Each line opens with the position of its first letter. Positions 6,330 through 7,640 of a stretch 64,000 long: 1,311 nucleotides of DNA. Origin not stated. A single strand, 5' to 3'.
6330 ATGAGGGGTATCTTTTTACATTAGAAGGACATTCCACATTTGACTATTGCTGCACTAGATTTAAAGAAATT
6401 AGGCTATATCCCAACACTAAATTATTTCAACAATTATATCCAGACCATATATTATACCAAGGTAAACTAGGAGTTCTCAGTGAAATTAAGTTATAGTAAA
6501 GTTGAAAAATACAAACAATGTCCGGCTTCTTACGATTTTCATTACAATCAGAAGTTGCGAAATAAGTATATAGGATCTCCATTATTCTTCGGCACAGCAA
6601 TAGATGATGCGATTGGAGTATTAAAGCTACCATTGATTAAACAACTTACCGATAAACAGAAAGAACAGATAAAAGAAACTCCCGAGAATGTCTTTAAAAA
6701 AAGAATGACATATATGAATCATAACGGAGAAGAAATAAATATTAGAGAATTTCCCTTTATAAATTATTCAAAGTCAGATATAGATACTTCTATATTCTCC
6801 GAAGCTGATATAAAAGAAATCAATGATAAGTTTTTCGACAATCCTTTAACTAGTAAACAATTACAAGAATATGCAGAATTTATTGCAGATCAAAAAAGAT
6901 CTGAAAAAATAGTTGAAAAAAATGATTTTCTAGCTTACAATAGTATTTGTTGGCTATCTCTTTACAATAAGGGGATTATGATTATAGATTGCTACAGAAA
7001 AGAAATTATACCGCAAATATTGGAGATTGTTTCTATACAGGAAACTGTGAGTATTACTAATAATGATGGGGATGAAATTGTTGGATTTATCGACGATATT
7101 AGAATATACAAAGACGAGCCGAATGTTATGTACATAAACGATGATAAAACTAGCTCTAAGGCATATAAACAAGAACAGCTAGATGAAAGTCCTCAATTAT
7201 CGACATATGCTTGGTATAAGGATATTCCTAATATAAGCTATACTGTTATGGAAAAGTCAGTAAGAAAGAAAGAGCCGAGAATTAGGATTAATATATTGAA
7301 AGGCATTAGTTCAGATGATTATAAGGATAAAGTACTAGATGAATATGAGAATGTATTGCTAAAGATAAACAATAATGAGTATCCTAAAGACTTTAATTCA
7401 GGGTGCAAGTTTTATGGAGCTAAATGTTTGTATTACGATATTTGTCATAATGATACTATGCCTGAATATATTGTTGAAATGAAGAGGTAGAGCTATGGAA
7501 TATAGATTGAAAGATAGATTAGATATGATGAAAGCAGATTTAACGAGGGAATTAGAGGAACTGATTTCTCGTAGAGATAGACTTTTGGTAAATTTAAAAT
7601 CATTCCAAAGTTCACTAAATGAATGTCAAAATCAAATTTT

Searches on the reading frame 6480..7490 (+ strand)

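Call 74: search_protein_families(library=pfam, proteins=[window:6480-7490:+], max_evalue=0.1)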
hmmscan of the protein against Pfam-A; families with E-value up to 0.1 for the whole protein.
window:6480-7490:+ (336 aa): 1 family
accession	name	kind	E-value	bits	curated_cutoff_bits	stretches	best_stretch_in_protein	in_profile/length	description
PF12705.13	PDDEXK_1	-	1.1e-12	48.9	22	1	2-323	1-247/247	PD-(D/E)XK nuclease superfamily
